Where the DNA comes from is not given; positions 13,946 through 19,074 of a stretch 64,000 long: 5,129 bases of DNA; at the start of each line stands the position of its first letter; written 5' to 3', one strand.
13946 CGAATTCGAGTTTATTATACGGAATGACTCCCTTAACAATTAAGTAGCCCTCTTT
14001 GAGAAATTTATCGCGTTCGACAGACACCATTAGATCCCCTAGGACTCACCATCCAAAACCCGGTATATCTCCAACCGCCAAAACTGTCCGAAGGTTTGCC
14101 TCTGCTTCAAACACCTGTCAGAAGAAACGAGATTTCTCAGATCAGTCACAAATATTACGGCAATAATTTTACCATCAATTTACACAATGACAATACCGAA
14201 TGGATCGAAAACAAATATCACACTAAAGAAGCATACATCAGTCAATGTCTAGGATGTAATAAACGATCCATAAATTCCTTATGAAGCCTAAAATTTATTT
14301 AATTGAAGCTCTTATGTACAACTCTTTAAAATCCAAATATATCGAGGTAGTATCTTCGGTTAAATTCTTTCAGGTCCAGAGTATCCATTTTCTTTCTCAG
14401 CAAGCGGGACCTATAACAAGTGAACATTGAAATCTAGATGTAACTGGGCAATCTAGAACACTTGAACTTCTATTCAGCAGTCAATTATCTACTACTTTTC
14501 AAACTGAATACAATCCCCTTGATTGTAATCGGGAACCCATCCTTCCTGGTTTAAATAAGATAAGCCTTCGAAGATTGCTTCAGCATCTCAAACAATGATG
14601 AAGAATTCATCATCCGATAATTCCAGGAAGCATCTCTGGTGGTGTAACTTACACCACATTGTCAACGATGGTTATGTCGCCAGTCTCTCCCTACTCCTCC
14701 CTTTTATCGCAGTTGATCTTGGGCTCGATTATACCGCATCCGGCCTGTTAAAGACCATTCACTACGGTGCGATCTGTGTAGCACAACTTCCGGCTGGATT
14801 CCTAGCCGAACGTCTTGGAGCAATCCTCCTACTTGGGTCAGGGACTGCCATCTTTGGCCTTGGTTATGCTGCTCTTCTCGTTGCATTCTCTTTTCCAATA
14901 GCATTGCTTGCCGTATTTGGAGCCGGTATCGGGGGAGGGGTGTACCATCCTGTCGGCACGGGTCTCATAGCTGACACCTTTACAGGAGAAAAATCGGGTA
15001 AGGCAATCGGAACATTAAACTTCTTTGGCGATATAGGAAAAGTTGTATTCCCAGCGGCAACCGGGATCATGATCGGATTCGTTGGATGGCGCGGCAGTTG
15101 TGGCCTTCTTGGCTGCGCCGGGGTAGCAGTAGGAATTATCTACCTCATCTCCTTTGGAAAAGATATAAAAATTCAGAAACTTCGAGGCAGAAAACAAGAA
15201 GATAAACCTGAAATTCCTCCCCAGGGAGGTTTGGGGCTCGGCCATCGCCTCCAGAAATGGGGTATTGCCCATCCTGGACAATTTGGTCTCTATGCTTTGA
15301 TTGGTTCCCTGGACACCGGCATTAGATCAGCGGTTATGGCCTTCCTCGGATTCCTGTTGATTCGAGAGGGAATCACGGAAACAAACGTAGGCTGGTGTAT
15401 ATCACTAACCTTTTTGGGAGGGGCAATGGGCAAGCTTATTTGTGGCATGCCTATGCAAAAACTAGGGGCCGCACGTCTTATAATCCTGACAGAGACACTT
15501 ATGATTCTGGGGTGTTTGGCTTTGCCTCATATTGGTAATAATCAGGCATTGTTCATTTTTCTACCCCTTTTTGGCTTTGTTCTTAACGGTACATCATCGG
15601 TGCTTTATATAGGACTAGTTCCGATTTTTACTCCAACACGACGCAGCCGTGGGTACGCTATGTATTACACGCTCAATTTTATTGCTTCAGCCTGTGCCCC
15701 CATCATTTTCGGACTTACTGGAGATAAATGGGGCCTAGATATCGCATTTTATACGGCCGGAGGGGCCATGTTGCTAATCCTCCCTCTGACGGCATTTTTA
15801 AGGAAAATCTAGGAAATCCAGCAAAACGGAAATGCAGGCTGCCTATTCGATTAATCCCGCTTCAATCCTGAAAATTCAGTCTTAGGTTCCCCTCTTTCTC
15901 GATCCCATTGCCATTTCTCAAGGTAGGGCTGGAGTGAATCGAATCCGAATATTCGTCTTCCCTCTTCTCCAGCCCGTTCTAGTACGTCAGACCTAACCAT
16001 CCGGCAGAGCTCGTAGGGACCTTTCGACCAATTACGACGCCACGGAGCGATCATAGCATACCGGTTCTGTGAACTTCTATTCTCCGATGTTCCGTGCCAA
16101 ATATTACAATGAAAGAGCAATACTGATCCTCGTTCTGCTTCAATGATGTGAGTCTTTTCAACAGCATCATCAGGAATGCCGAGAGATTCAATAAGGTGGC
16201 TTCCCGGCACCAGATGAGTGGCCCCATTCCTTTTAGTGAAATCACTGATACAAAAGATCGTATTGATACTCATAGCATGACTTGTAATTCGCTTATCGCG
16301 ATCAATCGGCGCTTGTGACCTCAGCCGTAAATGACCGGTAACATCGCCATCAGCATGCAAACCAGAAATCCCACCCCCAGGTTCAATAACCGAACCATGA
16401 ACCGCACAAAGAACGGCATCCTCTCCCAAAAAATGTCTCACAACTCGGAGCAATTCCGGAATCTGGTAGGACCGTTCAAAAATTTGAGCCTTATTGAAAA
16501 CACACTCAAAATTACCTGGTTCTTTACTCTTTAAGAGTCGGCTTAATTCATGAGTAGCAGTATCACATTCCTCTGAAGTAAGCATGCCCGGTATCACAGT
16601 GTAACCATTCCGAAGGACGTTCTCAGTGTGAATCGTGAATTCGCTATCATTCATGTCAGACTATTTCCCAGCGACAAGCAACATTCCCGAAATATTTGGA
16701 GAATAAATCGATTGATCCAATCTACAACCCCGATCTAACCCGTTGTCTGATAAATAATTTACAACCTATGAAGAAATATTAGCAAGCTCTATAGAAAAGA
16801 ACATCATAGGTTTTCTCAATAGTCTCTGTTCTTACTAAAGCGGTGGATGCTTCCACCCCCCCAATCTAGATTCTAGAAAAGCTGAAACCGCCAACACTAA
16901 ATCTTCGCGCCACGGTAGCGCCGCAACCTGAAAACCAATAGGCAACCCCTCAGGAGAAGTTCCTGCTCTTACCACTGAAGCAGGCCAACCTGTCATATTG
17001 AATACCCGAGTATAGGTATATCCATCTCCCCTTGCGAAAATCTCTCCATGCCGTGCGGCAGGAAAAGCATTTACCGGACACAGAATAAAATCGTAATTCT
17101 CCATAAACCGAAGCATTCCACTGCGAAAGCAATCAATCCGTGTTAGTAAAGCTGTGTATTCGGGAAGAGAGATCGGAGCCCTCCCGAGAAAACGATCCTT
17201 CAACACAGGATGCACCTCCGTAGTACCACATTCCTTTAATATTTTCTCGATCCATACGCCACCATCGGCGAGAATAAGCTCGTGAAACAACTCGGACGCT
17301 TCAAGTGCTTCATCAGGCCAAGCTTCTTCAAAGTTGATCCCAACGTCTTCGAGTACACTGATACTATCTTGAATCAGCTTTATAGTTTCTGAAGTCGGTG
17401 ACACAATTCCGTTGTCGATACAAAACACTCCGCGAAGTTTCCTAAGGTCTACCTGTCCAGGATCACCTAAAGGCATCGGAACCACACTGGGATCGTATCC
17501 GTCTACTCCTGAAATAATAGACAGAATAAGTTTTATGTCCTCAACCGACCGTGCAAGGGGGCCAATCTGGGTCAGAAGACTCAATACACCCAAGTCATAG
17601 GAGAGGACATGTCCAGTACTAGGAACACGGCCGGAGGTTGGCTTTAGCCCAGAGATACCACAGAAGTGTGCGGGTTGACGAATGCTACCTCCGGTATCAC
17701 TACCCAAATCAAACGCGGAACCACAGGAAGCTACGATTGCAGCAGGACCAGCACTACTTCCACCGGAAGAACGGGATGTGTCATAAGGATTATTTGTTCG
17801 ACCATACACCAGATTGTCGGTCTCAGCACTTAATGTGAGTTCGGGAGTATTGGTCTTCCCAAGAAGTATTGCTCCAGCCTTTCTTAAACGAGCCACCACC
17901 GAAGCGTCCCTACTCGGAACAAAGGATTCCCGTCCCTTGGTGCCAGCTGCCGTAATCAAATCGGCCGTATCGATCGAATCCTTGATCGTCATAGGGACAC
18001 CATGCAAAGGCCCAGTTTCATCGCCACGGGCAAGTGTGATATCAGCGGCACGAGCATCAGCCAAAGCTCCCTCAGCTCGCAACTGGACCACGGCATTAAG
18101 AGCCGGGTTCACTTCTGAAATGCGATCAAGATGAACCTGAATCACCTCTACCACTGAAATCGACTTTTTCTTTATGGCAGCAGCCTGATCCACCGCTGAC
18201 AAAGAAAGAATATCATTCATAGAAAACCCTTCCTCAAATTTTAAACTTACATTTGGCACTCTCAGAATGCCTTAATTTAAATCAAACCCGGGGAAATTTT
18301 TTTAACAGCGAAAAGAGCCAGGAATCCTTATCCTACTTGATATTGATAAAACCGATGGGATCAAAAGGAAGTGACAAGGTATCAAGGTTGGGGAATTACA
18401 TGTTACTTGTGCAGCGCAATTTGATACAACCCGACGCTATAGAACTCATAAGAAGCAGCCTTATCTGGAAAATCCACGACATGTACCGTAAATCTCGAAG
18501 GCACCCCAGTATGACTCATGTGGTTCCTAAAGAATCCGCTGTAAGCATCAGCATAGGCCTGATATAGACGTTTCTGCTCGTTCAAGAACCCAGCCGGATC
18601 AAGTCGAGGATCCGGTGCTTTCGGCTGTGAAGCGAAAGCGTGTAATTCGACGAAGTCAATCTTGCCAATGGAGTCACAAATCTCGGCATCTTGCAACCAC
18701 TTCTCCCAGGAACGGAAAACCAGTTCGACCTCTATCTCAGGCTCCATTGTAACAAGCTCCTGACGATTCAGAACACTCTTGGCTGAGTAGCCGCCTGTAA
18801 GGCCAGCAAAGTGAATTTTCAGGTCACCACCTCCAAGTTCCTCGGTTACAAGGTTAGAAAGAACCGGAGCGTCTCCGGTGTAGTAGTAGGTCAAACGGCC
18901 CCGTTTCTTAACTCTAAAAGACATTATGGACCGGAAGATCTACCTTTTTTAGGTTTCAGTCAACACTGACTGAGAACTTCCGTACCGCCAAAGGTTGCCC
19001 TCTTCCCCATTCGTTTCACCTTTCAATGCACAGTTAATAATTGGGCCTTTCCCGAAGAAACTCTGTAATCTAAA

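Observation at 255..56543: Regulator-free 56-kb collection of catabolic enzyme paralogs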

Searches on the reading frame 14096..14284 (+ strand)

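Call 10: search_protein_families(library=pfam, proteins=[window:14096-14284:+], max_evalue=0.1)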
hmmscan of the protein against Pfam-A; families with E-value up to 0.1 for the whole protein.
window:14096-14284:+ (62 aa): 1 family
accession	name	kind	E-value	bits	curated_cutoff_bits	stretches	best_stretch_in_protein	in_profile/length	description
PF15889.10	DUF4738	-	0.05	13.9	23.9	1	11-48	54-91/146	Domain of unknown function (DUF4738)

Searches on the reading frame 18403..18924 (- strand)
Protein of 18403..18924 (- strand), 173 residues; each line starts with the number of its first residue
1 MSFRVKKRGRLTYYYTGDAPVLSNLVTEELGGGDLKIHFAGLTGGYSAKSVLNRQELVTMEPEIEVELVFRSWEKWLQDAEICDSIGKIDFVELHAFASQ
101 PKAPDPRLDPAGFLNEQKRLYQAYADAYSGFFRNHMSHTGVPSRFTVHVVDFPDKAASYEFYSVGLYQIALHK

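Call 5: search_protein_families(library=pfam, proteins=[window:18403-18924:-], max_evalue=0.001)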
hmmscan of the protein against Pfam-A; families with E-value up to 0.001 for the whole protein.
window:18403-18924:- (173 aa): 0 families

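Call 10: search_protein_families(library=pfam, proteins=[window:18403-18924:-], max_evalue=0.1)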
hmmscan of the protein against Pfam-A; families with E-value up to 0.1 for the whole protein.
window:18403-18924:- (173 aa): 0 families

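Call 46: search_solved_structures(query=window:18403-18924:-, max_evalue=1)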
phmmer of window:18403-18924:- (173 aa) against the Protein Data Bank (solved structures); distinct sequences matched with E-value up to 1: 2.
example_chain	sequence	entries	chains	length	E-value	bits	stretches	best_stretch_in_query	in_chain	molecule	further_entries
3f8d_A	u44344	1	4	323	0.03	17.5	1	11-68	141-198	Thioredoxin reductase (TrxB-3)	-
3f8p_A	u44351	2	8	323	0.076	16.2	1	11-68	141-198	Thioredoxin reductase (TrxB-3)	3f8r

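Call 79: search_protein_families(library=ncbifam, proteins=[window:18403-18924:-], max_evalue=0.001)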
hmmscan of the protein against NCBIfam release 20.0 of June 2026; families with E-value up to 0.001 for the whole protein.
window:18403-18924:- (173 aa): 0 families

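Call 86: predict_structure(protein=window:18403-18924:-)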
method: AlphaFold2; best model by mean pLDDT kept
length: 173 residues; sequences in the alignment: 1
mean_pLDDT: 41.0   pTM: 0.42
mean pLDDT of the five models: 41.0, 34.7, 32.4, 31.8, 31.7
residues with pLDDT >= 90: 0; 70-90: 10; 50-70: 37; < 50: 126
segments of 3 or more residues with pLDDT < 50: 1-101, 140-143, 155-173
pLDDT, mean of each block of 10 residues (from residue 1): 32 27 26 28 24 25 38 42 33 38 68 72 64 54 51 47 34 25
secondary structure, 60 per line:
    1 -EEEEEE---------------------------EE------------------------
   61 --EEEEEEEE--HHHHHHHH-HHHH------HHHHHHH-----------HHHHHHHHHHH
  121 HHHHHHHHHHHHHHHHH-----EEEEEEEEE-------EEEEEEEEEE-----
elements in order: E2-7 E63-70 H73-80 H82-85 H92-98 H110-137 E143-151 E159-168
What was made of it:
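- Tried and rejected: It failed (pLDDT 41, call 86), so no fold search was run.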
